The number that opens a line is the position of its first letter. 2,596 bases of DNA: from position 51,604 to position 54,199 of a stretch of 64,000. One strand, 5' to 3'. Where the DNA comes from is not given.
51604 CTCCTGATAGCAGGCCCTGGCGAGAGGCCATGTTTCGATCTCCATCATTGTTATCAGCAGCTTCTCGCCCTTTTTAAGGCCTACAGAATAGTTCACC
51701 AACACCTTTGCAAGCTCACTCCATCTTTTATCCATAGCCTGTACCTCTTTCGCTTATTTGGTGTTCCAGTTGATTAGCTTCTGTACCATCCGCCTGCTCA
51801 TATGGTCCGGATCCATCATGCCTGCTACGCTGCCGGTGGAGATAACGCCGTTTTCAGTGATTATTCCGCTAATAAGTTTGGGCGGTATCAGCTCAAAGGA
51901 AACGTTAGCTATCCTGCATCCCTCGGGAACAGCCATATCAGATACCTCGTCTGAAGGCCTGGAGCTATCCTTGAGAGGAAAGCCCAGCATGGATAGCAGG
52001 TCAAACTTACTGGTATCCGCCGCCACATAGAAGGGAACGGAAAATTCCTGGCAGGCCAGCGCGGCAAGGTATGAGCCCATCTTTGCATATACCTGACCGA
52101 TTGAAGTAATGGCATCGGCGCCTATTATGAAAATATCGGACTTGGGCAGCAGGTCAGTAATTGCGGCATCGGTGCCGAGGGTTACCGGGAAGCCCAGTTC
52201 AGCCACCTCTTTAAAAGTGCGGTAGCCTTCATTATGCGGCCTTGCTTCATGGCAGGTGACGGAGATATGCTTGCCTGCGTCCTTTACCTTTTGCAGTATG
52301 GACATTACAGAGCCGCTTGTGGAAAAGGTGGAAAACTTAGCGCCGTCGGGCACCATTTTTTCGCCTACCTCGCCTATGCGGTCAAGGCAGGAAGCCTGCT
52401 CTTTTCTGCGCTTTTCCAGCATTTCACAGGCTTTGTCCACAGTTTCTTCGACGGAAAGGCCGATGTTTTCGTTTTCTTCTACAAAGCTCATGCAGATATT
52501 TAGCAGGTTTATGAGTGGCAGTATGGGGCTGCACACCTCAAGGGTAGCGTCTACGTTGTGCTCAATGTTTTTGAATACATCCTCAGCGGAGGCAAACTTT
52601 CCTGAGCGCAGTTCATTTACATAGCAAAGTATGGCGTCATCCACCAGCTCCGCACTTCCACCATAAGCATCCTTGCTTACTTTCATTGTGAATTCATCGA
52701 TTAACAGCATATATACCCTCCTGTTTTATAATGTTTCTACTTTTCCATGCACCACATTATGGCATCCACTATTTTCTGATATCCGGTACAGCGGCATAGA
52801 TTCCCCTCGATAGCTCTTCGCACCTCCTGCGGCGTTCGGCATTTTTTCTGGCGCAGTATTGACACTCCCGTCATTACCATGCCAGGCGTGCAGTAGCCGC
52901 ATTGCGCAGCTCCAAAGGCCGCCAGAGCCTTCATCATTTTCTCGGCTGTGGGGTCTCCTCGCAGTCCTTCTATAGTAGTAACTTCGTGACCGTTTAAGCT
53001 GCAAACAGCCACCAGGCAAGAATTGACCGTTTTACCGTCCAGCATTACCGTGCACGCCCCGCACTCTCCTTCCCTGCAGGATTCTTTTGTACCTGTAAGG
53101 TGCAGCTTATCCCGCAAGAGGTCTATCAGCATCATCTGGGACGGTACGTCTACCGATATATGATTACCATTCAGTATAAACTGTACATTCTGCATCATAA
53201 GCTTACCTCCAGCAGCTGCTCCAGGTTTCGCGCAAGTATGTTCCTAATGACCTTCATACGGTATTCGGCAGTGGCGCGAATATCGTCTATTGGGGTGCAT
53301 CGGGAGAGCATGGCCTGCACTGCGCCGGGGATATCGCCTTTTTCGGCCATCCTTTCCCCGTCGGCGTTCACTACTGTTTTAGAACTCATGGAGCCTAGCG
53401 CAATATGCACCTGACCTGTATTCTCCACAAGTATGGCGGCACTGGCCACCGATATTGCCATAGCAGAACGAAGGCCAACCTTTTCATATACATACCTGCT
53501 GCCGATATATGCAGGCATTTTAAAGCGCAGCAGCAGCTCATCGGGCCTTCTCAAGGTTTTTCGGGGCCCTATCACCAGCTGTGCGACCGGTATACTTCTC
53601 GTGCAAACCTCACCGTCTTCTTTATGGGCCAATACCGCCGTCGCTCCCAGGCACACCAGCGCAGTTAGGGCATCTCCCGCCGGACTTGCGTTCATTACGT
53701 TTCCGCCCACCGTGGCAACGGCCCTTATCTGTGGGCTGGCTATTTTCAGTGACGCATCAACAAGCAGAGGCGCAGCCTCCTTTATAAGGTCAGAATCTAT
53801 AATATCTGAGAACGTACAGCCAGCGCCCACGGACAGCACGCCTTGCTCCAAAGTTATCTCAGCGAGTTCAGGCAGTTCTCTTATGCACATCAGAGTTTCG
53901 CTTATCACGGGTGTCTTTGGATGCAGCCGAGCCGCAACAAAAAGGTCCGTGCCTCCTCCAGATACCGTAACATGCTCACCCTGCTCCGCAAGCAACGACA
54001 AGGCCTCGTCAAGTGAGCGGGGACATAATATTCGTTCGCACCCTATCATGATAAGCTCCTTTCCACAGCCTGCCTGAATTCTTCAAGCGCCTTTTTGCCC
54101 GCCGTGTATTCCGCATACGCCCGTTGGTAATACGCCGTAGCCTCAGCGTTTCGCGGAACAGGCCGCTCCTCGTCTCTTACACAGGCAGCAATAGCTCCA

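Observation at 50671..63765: Eleven-gene operon mixing a sugar ABC importer, a kinase, two eIF-2B-family proteins, BtpA/SgcQ, a three-subunit Mo-hydroxylase and an M29 peptidase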

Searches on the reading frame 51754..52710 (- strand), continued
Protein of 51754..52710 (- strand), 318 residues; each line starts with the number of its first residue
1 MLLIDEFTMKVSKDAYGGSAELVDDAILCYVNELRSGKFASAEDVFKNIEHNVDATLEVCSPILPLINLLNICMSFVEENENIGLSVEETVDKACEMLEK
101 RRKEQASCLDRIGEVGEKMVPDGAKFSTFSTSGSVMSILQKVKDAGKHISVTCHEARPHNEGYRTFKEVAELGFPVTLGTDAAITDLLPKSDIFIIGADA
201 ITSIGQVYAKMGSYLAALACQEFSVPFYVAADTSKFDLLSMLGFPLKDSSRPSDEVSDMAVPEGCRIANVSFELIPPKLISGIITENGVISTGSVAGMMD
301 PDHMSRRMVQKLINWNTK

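Call 73: search_dna_similar(query=window:51754-52710:-, collection=plasmids, mode=protein, max_evalue=1e-10, max_rows=15)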
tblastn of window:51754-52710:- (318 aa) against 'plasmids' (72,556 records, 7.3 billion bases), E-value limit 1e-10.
Records with a match: 119; places in all: 120; records where one place covers at least 80% of the query: 0.
Best place of each record, by identity: <60% 119.
By first word of the organism name: Sinorhizobium 56; Ensifer 8; Shinella 7; Rhizobium 5; Azospirillum 5; Bacillus 4; Caballeronia 4; Klebsiella 3; Ruegeria 2; Enterococcus 2; and 22 more.
By predicted mobility (MOB-suite, as given by PLSDB): non-mobilizable 58; mobilizable 43; conjugative 18.
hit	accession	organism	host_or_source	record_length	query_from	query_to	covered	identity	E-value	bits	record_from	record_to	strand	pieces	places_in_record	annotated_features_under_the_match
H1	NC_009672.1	Brucella anthropi ATCC 49188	-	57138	79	298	69%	32.5%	2e-17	90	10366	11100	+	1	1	mtnA: S-methyl-5-thioribose-1-phosphate isomerase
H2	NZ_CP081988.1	Shinella oryzae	cell culture,rhizosphere soil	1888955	74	298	71%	31.2%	1e-17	91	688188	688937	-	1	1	none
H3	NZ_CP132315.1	Shinella oryzae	Homo sapiens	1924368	74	298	71%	31.2%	2e-17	91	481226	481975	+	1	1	none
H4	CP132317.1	Shinella sumterensis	Homo sapiens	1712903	74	298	71%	31.2%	2e-17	90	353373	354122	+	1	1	mtnA: S-methyl-5-thioribose-1-phosphate isomerase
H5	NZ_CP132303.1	Shinella sumterensis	Homo sapiens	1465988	74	298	71%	31.2%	3e-17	90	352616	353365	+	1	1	none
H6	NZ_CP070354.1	Ensifer sp. PDNC004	cell culture,Plastic debris in ...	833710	79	298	69%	31.7%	3e-17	90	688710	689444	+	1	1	mtnA: S-methyl-5-thioribose-1-phosphate isomerase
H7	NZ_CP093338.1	Shinella sp. H4-D48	whole organism,grassland soil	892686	94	298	64%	33.9%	9e-18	91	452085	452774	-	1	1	mtnA: S-methyl-5-thioribose-1-phosphate isomerase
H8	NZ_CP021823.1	Sinorhizobium meliloti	Medicago truncatula,Single Cell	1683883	94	298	64%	33.3%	2e-17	91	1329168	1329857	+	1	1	none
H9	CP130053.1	Sinorhizobium meliloti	Medicago,Cell culture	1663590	94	298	64%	33.3%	2e-17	90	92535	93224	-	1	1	mtnA: S-methyl-5-thioribose-1-phosphate isomerase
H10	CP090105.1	Sinorhizobium meliloti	Medicago,Cell culture,Plant nodule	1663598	94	298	64%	33.3%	2e-17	90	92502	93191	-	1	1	mtnA: S-methyl-5-thioribose-1-phosphate isomerase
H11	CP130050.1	Sinorhizobium meliloti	Medicago,Cell culture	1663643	94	298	64%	33.3%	2e-17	90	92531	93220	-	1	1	mtnA: S-methyl-5-thioribose-1-phosphate isomerase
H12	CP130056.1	Sinorhizobium meliloti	Medicago,Cell culture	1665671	94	298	64%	33.3%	2e-17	90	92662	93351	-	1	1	mtnA: S-methyl-5-thioribose-1-phosphate isomerase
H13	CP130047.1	Sinorhizobium meliloti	Medicago,Cell culture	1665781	94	298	64%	33.3%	2e-17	90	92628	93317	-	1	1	mtnA: S-methyl-5-thioribose-1-phosphate isomerase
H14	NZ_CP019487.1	Sinorhizobium meliloti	alfalfa,single cell,nitrogen fixing ...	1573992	94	298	64%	33.3%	2e-17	90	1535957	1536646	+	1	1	none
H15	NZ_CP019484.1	Sinorhizobium meliloti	alfalfa,whole organism,alfalfa nodule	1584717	94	298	64%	33.3%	2e-17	90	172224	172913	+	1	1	none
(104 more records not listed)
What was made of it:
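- Tried and rejected: A tblastn search of PLSDB with IF2B1 gave only ordinary MtnA genes at about 32% identity (call 73).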

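Call 74: find_encoding_contigs(protein=P0243, flank=10000, max_places=2)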
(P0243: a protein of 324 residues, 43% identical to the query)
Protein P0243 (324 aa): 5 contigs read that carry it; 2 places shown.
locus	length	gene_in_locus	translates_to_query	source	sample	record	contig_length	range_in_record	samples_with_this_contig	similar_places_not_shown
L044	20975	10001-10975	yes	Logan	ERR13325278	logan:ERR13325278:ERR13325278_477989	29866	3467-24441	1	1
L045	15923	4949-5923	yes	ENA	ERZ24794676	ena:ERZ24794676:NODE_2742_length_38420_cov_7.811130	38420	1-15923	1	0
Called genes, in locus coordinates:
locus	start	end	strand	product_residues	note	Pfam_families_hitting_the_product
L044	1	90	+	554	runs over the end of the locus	PF06418:CTP_synth_N, PF00117:GATase, PF07722:Peptidase_C26 (weak)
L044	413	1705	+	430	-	PF03952:Enolase_N, PF00113:Enolase_C, PF13378:MR_MLE_C (weak), PF07476:MAAL_C (weak)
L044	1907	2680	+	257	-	PF08220:HTH_DeoR, PF08279:HTH_11, PF00392:GntR (weak), PF00455:DeoRC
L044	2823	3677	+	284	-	PF03437:BtpA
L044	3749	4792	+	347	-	PF00296:Bac_luciferase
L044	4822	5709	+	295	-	PF00528:BPD_transp_1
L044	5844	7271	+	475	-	PF01547:SBP_bac_1, PF13416:SBP_bac_8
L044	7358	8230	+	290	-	PF00528:BPD_transp_1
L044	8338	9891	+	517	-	PF00370:FGGY_N, PF02782:FGGY_C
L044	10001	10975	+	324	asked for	PF01008:IF-2B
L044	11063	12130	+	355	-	PF02073:Peptidase_M29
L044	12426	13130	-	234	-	PF03167:UDG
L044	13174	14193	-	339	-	PF02547:Queuosine_synth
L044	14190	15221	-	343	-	PF01078:Mg_chelatase (faint), PF05496:RuvB_N, PF00004:AAA, PF07728:AAA_5 (weak), PF17864:AAA_lid_4, PF05491:WHD_RuvB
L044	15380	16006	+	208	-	PF14681:UPRTase, PF00156:Pribosyltran (weak)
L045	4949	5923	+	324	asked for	PF01008:IF-2B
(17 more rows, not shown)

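Call 88: search_solved_structures(query=window:51754-52710:-, max_evalue=1e-20, show_alignments=5)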
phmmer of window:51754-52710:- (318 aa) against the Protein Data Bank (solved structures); distinct sequences matched with E-value up to 1e-20: 6.
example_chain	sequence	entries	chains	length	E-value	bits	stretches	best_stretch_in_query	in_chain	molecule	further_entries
5yfs_A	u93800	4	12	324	1.2e-28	103.6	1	106-292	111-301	Ribose 1,5-bisphosphate isomerase | Ribose-1,5-bisphosphate isomerase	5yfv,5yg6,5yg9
5yfj_A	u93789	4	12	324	6.1e-28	101.3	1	106-292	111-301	Ribose 1,5-bisphosphate isomerase | Ribose-1,5-bisphosphate isomerase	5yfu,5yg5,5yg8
5yft_A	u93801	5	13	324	3.1e-27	99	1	106-292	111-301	Ribose 1,5-bisphosphate isomerase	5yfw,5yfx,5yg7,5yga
3vm6_A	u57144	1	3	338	5.9e-27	98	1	37-292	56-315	Translation initiation factor eIF-2B, delta subunit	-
3a11_A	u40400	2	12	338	2.9e-26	95.8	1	37-292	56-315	Translation initiation factor eIF-2B, delta subunit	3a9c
1vb5_A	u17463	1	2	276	4.7e-24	88.5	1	96-290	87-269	translation initiation factor eIF-2B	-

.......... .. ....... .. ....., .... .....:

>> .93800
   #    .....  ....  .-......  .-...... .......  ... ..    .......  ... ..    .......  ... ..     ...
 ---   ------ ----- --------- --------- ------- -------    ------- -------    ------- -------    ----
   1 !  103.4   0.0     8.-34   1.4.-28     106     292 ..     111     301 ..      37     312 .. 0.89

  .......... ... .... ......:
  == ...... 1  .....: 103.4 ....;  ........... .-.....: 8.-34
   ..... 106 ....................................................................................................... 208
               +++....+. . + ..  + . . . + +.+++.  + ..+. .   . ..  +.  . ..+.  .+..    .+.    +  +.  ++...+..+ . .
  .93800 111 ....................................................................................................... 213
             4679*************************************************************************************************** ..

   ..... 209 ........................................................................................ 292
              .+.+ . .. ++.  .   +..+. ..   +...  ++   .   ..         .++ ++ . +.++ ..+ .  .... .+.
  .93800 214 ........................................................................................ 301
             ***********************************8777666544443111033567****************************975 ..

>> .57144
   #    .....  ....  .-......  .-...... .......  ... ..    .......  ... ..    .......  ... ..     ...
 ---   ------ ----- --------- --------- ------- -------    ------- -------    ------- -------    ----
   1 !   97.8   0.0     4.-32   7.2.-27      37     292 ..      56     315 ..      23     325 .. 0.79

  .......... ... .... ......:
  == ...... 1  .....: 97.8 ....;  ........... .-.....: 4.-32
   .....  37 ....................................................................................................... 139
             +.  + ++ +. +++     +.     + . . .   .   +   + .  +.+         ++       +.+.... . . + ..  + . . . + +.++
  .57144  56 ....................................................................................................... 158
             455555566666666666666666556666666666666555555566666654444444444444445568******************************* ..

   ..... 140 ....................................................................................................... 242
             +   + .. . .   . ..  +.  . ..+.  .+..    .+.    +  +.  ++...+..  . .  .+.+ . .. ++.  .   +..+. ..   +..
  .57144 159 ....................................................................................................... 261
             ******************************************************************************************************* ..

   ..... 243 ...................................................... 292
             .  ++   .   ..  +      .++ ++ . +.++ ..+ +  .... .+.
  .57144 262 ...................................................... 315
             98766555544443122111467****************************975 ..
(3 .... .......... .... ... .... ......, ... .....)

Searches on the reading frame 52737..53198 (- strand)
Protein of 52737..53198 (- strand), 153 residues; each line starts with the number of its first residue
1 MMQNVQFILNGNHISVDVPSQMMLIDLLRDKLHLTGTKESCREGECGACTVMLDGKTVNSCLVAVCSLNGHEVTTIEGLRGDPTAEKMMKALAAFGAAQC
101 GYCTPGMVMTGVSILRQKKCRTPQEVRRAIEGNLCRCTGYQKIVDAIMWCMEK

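Call 3: search_protein_families(library=pfam, proteins=[window:52737-53198:-])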
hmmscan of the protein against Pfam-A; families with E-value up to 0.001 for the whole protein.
window:52737-53198:- (153 aa): 3 families
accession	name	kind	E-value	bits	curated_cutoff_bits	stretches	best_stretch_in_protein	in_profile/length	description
PF01799.25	Fer2_2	-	6.9e-27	93.8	30.3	1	75-147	1-74/75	[2Fe-2S] binding domain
PF00111.32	Fer2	-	1.4e-08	35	21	1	8-60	2-54/77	2Fe-2S iron-sulfur cluster binding domain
PF13085.11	Fer2_3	-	9e-07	29.3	27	1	38-83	49-93/107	2Fe-2S iron-sulfur cluster binding domain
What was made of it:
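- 52737..53198 (-): [2Fe-2S] small subunit (153 aa). Fer2 + Fer2_2 (call 3).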

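Call 4: search_protein_families(library=ncbifam, proteins=[window:52737-53198:-])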
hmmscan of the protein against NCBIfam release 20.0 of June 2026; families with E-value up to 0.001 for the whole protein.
window:52737-53198:- (153 aa): 16 families
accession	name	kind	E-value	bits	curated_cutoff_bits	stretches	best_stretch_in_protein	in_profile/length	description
NF043084.2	XdhC_XDHase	equivalog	4.8e-46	156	217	1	4-150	2-149/151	xanthine dehydrogenase subunit XdhC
NF041020.1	glyceraldDH_gamma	equivalog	6.7e-45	152.6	290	1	5-151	13-159/164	glyceraldehyde dehydrogenase subunit gamma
TIGR03311.1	Se_dep_XDH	equivalog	5.9e-44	150.4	830.45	1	5-148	1-141/848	selenium-dependent xanthine dehydrogenase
TIGR03198.1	pucE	equivalog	7.4e-43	145.6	254.3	1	4-148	3-146/151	xanthine dehydrogenase subunit E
TIGR02963.1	xanthine_xdhA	equivalog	1e-42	146.4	467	1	5-149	1-156/468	xanthine dehydrogenase small subunit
TIGR03193.1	4hydroxCoAred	equivalog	3.6e-42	143.8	257.8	1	8-147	5-144/148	4-hydroxybenzoyl-CoA reductase subunit gamma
NF007387.0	PRK09908.1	equivalog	5.9e-38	129.8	212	1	5-151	9-156/159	xanthine dehydrogenase iron sulfur-binding subunit XdhC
NF045668.1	pterin_aldehy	equivalog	6.3e-38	130.4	1100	1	6-148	4-149/905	molybdopterin-dependent aldehyde oxidoreductase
NF008514.0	PRK11433.1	equivalog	1.7e-35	122.5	322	1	2-148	50-211/218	aldehyde dehydrogenase iron-sulfur subunit PaoA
TIGR02969.1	mam_aldehyde_ox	subfamily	4.8e-32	110.5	1912.3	1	6-147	4-157/1330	aldehyde oxidase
TIGR03313.1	Se_sel_red_Mo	hypoth_equivalog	3e-08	31.8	1101.9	1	7-148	1-142/951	molybdopterin-dependent oxidoreductase Mo/Fe-S-binding subunit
NF009052.0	PRK12386.1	equivalog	2.9e-06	26.5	256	1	38-138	50-153/255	succinate dehydrogenase/fumarate reductase iron-sulfur subunit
NF004616.0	PRK05950.1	subfamily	5.4e-06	25.7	228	1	18-95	30-111/238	succinate dehydrogenase iron-sulfur subunit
TIGR00384.1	dhsB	subfamily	1.4e-05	24.6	88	1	38-95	46-103/222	succinate dehydrogenase and fumarate reductase iron-sulfur protein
NF009225.0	PRK12575.1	subfamily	0.00011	21.8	443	1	21-137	33-151/235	succinate dehydrogenase/fumarate reductase iron-sulfur subunit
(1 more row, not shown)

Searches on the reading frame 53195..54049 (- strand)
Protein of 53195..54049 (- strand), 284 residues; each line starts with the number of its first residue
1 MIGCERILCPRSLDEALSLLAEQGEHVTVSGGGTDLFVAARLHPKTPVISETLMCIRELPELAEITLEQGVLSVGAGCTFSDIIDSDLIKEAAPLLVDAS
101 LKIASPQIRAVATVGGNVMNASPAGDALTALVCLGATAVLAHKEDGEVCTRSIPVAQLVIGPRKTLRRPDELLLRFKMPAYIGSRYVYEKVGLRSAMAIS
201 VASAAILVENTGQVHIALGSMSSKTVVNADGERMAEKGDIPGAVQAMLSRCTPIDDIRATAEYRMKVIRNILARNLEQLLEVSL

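Call 3: search_protein_families(library=pfam, proteins=[window:53195-54049:-])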
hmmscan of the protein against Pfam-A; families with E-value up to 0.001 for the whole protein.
window:53195-54049:- (284 aa): 3 families
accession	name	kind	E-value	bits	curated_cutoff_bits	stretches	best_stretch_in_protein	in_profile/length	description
PF00941.27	FAD_binding_5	-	9e-38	130.2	27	1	7-180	5-169/170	FAD binding domain in molybdopterin dehydrogenase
PF03450.22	CO_deh_flav_C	-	8e-09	36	25.5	1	192-278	6-101/102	CO dehydrogenase flavoprotein C-terminal domain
PF01565.28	FAD_binding_4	-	0.0005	20.2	26.4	0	13-141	13-131/139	FAD binding domain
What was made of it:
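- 53195..54049 (-): FAD-binding medium subunit (284 aa). FAD_binding_5 + CO_deh_flav_C (call 3).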

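Call 4: search_protein_families(library=ncbifam, proteins=[window:53195-54049:-])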
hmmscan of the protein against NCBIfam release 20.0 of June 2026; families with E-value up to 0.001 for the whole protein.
window:53195-54049:- (284 aa): 7 families
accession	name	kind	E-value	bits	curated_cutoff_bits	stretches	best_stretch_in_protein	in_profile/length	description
NF043083.1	XdhB_XDHase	equivalog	1.2e-43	149.4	310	1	4-280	4-284/289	xanthine dehydrogenase subunit XdhB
NF007427.0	PRK09971.1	equivalog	6.4e-39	133.9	287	1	4-280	4-284/292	xanthine dehydrogenase FAD-binding subunit XdhB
TIGR02963.1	xanthine_xdhA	equivalog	3.7e-34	118.1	467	1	5-274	193-463/468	xanthine dehydrogenase small subunit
NF041019.1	glyceraldDH_beta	equivalog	2.4e-33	115.6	350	1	9-278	10-279/280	glyceraldehyde dehydrogenase subunit beta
TIGR03199.1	pucC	equivalog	1.2e-21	77.2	306.05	1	10-220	1-205/264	xanthine dehydrogenase subunit C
TIGR03195.1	4hydrxCoA_B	equivalog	2.4e-21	76.2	404.55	2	6-119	6-115/321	4-hydroxybenzoyl-CoA reductase subunit beta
TIGR03312.1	Se_sel_red_FAD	hypoth_equivalog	2e-13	50.2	241.5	1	5-266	2-237/257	molybdopterin-dependent oxidoreductase FAD-binding subunit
